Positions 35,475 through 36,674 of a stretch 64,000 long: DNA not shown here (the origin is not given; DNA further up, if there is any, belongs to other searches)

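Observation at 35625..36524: Rex redox repressor fused to a thioredoxin-like [2Fe-2S] domain, directly after the [FeFe]-hydrogenase genes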

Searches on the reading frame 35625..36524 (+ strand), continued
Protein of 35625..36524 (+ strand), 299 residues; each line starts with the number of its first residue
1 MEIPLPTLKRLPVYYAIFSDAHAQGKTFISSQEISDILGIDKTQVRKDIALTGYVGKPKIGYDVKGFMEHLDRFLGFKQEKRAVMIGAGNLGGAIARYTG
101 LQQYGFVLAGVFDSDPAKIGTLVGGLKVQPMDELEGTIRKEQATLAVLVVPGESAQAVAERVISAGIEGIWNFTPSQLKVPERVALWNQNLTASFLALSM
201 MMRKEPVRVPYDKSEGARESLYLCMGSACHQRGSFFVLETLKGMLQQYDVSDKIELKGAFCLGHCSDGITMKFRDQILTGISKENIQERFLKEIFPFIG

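Call 34: list_cluster_members(proteins=[P0163, P0164, P0170, P0242, P0244, P0001, P0003, P0007])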
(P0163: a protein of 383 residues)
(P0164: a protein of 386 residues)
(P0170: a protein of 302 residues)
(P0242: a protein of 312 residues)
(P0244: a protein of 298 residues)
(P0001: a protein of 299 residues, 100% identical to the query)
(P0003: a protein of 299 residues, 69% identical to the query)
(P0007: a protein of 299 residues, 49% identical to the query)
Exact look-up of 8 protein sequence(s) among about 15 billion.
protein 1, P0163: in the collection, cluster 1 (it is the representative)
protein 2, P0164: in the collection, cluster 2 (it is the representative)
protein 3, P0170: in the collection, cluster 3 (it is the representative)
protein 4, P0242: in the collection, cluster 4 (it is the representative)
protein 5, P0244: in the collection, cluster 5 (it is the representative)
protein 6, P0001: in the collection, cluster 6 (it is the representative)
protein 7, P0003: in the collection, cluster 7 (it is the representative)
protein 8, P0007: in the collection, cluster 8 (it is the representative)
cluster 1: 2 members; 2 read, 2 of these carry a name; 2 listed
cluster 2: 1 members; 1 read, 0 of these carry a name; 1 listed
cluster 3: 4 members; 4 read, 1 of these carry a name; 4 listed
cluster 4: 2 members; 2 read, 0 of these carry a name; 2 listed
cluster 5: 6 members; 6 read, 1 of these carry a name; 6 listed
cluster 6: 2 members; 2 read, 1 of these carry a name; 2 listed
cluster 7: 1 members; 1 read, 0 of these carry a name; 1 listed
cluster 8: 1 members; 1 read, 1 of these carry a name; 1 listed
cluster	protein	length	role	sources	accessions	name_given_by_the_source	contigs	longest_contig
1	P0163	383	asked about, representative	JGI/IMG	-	redox-sensing transcriptional repressor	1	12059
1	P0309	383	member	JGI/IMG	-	redox-sensing transcriptional repressor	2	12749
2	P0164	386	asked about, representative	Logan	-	-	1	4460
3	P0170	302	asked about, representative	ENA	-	-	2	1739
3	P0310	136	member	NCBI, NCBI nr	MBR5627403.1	MAG: redox-sensing transcriptional repressor Rex, partial [Thermoguttaceae bacterium] | redox-sensing transcriptional repressor Rex [Thermoguttaceae bacterium]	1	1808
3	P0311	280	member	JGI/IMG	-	-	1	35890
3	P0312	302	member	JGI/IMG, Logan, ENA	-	-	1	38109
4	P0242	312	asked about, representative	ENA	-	-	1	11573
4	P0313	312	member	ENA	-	-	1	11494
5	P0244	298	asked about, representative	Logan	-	-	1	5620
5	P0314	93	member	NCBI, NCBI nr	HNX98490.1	MAG TPA: (2Fe-2S) ferredoxin domain-containing protein, partial [Candidatus Aminicenantes ... | (2Fe-2S) ferredoxin domain-containing protein [Candidatus Aminicenantes bacterium]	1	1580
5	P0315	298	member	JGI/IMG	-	-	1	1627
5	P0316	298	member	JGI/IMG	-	-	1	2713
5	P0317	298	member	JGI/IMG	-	-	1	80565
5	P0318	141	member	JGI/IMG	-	-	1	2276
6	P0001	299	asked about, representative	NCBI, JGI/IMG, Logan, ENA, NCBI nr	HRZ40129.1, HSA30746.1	MAG TPA: redox-sensing transcriptional repressor Rex [Candidatus Omnitrophota bacterium] | redox-sensing transcriptional repressor | redox-sensing transcriptional repressor Rex [Candidatus Omnitrophota bacterium]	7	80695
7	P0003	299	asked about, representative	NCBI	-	-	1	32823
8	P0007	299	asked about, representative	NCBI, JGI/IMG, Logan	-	redox-sensing transcriptional repressor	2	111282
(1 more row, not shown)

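Call 35: predict_structure(alignment_id=A3)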
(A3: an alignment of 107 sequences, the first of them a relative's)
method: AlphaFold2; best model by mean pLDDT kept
length: 299 residues; sequences in the alignment: 107
mean_pLDDT: 94.6   pTM: 0.77
mean pLDDT of the five models: 94.6, 94.6, 94.4, 94.0, 93.2
residues with pLDDT >= 90: 260; 70-90: 36; 50-70: 3; < 50: 0
segments of 3 or more residues with pLDDT < 50: none
pLDDT, mean of each block of 10 residues (from residue 1): 91 96 98 96 96 96 98 94 98 97 96 98 98 98 98 98 98 97 97 90 77 83 92 96 97 94 86 93 98 95
secondary structure, 60 per line:
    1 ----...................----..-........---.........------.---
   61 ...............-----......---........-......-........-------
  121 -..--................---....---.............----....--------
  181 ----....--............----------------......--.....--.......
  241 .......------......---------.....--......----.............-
elements in order: H5-23 H31-38 H42-50 E61-63 H64-75 E81-86 H90-97 H99-104 E106-113 E126-130 H131-141 E145-148 H152-164 E169-172 E185-188 H191-202 E219-224 H227-231 H234-247 E254-259 E269-273 E276-281 H286-298

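Call 36: find_encoding_contigs(protein=P0317, flank=8000, max_places=1)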
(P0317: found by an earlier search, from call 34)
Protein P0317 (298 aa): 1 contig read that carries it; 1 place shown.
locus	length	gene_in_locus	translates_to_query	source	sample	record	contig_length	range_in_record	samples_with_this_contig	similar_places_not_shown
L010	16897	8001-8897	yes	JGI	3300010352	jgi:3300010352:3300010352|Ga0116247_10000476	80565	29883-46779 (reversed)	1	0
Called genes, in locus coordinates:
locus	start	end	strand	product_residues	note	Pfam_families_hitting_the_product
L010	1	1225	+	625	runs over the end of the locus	PF13522:GATase_6, PF13537:GATase_7, PF00733:Asn_synthase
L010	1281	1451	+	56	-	-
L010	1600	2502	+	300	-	PF27840:ScmC (weak), PF07475:Hpr_kinase_C (weak)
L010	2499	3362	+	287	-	PF00685:Sulfotransfer_1, PF13469:Sulfotransfer_3 (weak)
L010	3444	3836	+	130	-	PF13471:Transglut_core3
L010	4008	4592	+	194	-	PF13302:Acetyltransf_3, PF13420:Acetyltransf_4, PF00583:Acetyltransf_1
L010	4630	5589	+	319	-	PF00005:ABC_tran, PF13304:AAA_21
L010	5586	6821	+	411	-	PF12679:ABC2_membrane_2, PF12698:ABC2_membrane_3, PF01061:ABC2_membrane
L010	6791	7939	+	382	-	PF12679:ABC2_membrane_2, PF12698:ABC2_membrane_3, PF01061:ABC2_membrane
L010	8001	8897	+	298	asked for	PF06971:Put_DNA-bind_N, PF02629:CoA_binding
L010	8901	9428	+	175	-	PF01257:2Fe-2S_thioredx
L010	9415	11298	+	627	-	PF01257:2Fe-2S_thioredx, PF01512:Complex1_51K, PF10589:NADH_4Fe-4S, PF00037:Fer4, PF12838:Fer4_7, PF13187:Fer4_9 (weak), PF13237:Fer4_10, PF14697:Fer4_21, +3 more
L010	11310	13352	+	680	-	PF13510:Fer2_4, PF10588:NADH-G_4Fe-4S_3, PF12838:Fer4_7, PF13237:Fer4_10 (weak), PF22117:Fer4_Nqo3 (weak), PF00037:Fer4 (weak), PF02906:Fe_hyd_lg_C, PF02256:Fe_hyd_SSU, +1 more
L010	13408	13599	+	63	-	PF00830:Ribosomal_L28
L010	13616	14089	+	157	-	PF18306:LDcluster4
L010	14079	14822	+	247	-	PF01416:PseudoU_synth_1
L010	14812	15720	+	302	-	PF11383:DUF3187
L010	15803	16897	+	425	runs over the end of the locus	PF00275:EPSP_synthase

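Call 37: find_encoding_contigs(protein=P0312, flank=8000, max_places=1)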
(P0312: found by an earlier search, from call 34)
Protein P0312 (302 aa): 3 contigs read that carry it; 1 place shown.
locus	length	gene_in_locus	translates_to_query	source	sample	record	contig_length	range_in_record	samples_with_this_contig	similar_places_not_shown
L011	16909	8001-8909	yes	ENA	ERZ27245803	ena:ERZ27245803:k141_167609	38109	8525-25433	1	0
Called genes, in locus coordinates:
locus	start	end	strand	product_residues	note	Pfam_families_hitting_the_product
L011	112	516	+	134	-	-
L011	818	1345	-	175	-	-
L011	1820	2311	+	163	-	PF01668:SmpB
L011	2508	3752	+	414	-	PF12044:Metallopep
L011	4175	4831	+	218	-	PF00702:Hydrolase, PF13419:HAD_2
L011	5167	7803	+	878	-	PF00171:Aldedh, PF00465:Fe-ADH, PF13685:Fe-ADH_2 (weak), PF25137:ADH_Fe_C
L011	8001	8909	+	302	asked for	PF06971:Put_DNA-bind_N, PF02629:CoA_binding, PF01257:2Fe-2S_thioredx (weak)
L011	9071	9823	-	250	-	PF06283:ThuA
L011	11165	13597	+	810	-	PF07676:PD40 (faint), PF18582:HZS_alpha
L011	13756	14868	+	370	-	-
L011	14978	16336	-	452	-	PF07690:MFS_1 (weak)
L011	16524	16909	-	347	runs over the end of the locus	PF01379:Porphobil_deam, PF03900:Porphobil_deamC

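Call 39: find_encoding_contigs(protein=P0242, flank=8000, max_places=1)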
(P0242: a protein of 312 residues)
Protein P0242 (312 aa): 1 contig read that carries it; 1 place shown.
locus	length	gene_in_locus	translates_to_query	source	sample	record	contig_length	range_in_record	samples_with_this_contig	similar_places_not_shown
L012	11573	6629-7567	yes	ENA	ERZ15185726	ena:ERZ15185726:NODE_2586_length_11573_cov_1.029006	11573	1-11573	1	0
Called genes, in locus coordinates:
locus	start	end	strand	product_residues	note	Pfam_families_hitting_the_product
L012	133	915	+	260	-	PF02374:ArsA_ATPase (faint), PF10609:ParA (faint), PF13614:AAA_31 (weak)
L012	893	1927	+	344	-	PF01656:CbiA (weak), PF02374:ArsA_ATPase, PF10609:ParA (faint), PF13614:AAA_31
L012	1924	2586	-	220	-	-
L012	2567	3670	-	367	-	-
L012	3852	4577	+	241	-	PF13487:HD_5, PF01966:HD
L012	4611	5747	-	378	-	-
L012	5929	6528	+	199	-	PF00596:Aldolase_II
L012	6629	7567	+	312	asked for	PF06971:Put_DNA-bind_N, PF02629:CoA_binding, PF01257:2Fe-2S_thioredx (weak)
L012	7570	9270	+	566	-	PF12838:Fer4_7, PF13187:Fer4_9 (weak), PF13237:Fer4_10, PF14697:Fer4_21, PF25160:LdpA_Fe-S-bd (weak), PF00037:Fer4 (weak), PF02906:Fe_hyd_lg_C, PF04060:FeS, +2 more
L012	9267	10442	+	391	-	PF07228:SpoIIE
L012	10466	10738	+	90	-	-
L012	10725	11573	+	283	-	?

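Call 40: find_encoding_contigs(protein=P0309, flank=8000, max_places=1)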
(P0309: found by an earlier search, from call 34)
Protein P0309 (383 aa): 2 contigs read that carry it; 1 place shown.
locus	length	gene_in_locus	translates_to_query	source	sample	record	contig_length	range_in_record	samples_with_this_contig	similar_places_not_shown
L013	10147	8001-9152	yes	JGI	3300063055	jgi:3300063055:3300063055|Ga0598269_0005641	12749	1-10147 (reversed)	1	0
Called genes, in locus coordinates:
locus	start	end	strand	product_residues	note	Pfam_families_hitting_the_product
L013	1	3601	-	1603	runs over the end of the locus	PF00672:HAMP (weak), PF07228:SpoIIE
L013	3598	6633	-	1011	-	PF27421:TP_0855_helical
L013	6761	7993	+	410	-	PF03687:UPF0164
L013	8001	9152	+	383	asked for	PF06971:Put_DNA-bind_N, PF02629:CoA_binding, PF01257:2Fe-2S_thioredx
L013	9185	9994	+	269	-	PF01503:PRA-PH (faint), PF03819:MazG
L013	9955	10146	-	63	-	?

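Call 41: fold_search(model_id=the predicted structure, library=pdb)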
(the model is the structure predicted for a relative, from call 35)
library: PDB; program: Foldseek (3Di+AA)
matches with E <= 10: 1691; with E <= 0.001: 195
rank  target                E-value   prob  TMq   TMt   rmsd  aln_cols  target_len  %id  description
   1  3wgi_A                3.1e-22  1.00  0.63  0.86   2.1       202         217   34  Crystal structure of RSP in complex with beta-NAD+ and operator DNA (released 2014-08-13)
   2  3wgg_A                3.7e-22  1.00  0.65  0.90   1.5       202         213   34  Crystal structure of RSP in complex with alpha-NAD+ (released 2014-08-13)
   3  7wb3_A                9.3e-22  1.00  0.61  0.88   2.2       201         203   39  Crystal structure of T. maritima Rex in ternary complex (released 2022-02-16)
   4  3wg9_B                9.9e-22  1.00  0.63  0.88   2.1       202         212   34  Crystal structure of RSP, a Rex-family repressor (released 2014-08-13)
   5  3wg9_A                9.9e-22  1.00  0.62  0.87   2.0       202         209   34  Crystal structure of RSP, a Rex-family repressor (released 2014-08-13)
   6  5zz6_C                1.0e-21  1.00  0.59  0.85   2.4       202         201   39  Redox-sensing transcriptional repressor Rex (released 2018-11-07)
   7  3ikv_B                1.3e-21  1.00  0.62  0.89   2.0       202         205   35  Crystal structure of a Rex-family repressor R90D mutant from Thermus aquaticus (released 2010-06-09)
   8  5zz7_B                2.3e-21  1.00  0.61  0.88   2.1       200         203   39  Redox-sensing transcriptional repressor Rex (released 2018-11-07)
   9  5zz6_B                3.3e-21  1.00  0.52  0.72   4.6       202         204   39  Redox-sensing transcriptional repressor Rex (released 2018-11-07)
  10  2vt3_B                3.6e-21  1.00  0.40  0.56  12.4       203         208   34  Structure and functional properties of the Bacillus subtilis transcriptional repressor Rex (released 2008-09-09)
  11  5zz5_B                4.8e-21  1.00  0.52  0.71   4.7       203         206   39  Redox-sensing transcriptional repressor Rex (released 2018-11-07)
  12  5zz5_A                5.1e-21  1.00  0.61  0.90   1.8       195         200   39  Redox-sensing transcriptional repressor Rex (released 2018-11-07)
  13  3wg9_D                5.5e-21  1.00  0.63  0.88   2.0       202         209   34  Crystal structure of RSP, a Rex-family repressor (released 2014-08-13)
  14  3wg9_C                1.7e-20  1.00  0.62  0.88   1.9       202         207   33  Crystal structure of RSP, a Rex-family repressor (released 2014-08-13)
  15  3ikv_A                2.0e-20  1.00  0.61  0.86   2.6       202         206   35  Crystal structure of a Rex-family repressor R90D mutant from Thermus aquaticus (released 2010-06-09)
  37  5zz5_D                2.7e-17  1.00  0.53  0.83   2.6       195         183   34  Redox-sensing transcriptional repressor Rex (released 2018-11-07)
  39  5zz5_C                1.1e-15  1.00  0.44  0.81   1.6       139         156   40  Redox-sensing transcriptional repressor Rex (released 2018-11-07)
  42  7p8n_a                1.1e-05  1.00  0.22  0.11   6.2        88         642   25  TmHydABC- T. maritima hydrogenase with bridge closed (released 2022-09-14)
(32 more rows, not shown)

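Call 44: search_protein_families(library=pfam, proteins=[L012:7570-9267:+, L012:9267-10439:+, L012:10466-10735:+, L012:10725-11573:+], max_evalue=0.01)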
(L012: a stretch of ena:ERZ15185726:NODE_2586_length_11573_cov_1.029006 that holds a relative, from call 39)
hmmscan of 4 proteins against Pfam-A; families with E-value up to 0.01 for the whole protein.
L012:7570-9267:+ (566 aa): 14 families
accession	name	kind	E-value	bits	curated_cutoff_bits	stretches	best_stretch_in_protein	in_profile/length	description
PF02906.19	Fe_hyd_lg_C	-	5e-48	164.3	22.1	1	76-305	2-245/245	Iron only hydrogenase large subunit, C-terminal domain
PF04060.18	FeS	-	1.8e-10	40.8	23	1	374-402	4-32/33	Putative Fe-S cluster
PF00037.32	Fer4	-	4e-08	33.2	21.1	1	38-57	3-22/24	4Fe-4S binding domain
PF12838.12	Fer4_7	-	4.3e-08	33.9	27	1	13-57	1-52/52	4Fe-4S dicluster domain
PF14697.11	Fer4_21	-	5.2e-08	33.3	35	1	13-55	7-53/59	4Fe-4S dicluster domain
PF13237.11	Fer4_10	-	9.5e-08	32.3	25.5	1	12-54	7-53/53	4Fe-4S dicluster domain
PF25160.1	LdpA_Fe-S-bd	-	3.4e-07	30.4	27.6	1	16-56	4-41/49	LdpA Fe-S cluster-binding domain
PF13484.11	Fer4_16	-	7.3e-06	27.1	30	0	42-57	1-16/66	4Fe-4S double cluster binding domain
PF12837.12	Fer4_6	-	8.9e-06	25.9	25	1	37-57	3-23/24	4Fe-4S binding domain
PF13187.11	Fer4_9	-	9.9e-06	25.9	27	1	13-56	1-50/52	4Fe-4S dicluster domain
PF13188.13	PAS_8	-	7e-05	23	21.8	1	416-467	6-51/65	PAS domain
PF12797.12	Fer4_2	-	0.00018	21.7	24.5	1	37-55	4-22/22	4Fe-4S binding domain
PF13183.11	Fer4_8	-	0.0005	21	27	1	41-60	3-22/68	4Fe-4S dicluster domain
PF00989.32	PAS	-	0.0087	16.5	22.6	0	416-444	6-34/113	PAS fold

L012:9267-10439:+ (391 aa): 3 families
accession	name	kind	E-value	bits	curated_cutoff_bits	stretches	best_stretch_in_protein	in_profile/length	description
PF07228.17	SpoIIE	-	9.8e-18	65.2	25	1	33-229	2-191/192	Stage II sporulation protein E (SpoIIE)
PF13672.11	PP2C_2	-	0.0011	19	24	0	22-68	12-57/209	Protein phosphatase 2C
PF06506.16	PrpR_N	-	0.0096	16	29.1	0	263-294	32-63/167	Propionate catabolism activator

L012:10466-10735:+ (90 aa): 2 families
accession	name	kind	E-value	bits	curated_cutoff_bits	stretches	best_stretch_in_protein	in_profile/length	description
PF01257.25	2Fe-2S_thioredx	-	5.1e-05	23.6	24.8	1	4-80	66-143/145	Thioredoxin-like [2Fe-2S] ferredoxin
PF07293.16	DUF1450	-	8.2e-05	22.7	30.1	1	23-84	17-74/75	Protein of unknown function (DUF1450)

L012:10725-11573:+ (283 aa): 15 families
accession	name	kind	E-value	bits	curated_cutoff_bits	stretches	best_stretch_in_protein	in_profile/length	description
PF25160.1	LdpA_Fe-S-bd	-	3.2e-16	59.3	27.6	2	179-224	7-47/49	LdpA Fe-S cluster-binding domain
PF00037.32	Fer4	-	2e-15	56.3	21.1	2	199-220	2-23/24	4Fe-4S binding domain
PF12837.12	Fer4_6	-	1.2e-14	53.8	25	2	152-174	2-24/24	4Fe-4S binding domain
PF12838.12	Fer4_7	-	2.1e-11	44.6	27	2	181-219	8-52/52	4Fe-4S dicluster domain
PF12797.12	Fer4_2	-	4.8e-09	36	24.5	2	200-217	5-22/22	4Fe-4S binding domain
PF13237.11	Fer4_10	-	6.9e-09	36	25.5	3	181-216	15-53/53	4Fe-4S dicluster domain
PF13187.11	Fer4_9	-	2.3e-08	34.4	27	2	180-219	7-51/52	4Fe-4S dicluster domain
PF14697.11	Fer4_21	-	4.1e-08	33.7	35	2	181-218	14-55/59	4Fe-4S dicluster domain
PF13484.11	Fer4_16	-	1.4e-06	29.4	30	1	204-223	1-20/66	4Fe-4S double cluster binding domain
PF12800.12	Fer4_4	-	2.6e-06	27.7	24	2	203-218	2-17/17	4Fe-4S binding domain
PF02906.19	Fe_hyd_lg_C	-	0.00014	22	22.1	1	238-281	2-53/245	Iron only hydrogenase large subunit, C-terminal domain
PF12798.12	Fer4_3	-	0.00027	22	27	1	205-219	1-15/15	4Fe-4S binding domain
PF13183.11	Fer4_8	-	0.00093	20.1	27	1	203-222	3-22/68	4Fe-4S dicluster domain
PF13534.11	Fer4_17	-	0.0023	18.9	22.2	1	158-216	1-57/61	4Fe-4S dicluster domain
PF13459.11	Fer4_15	-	0.0026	18.9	22.4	0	154-170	3-19/66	4Fe-4S single cluster domain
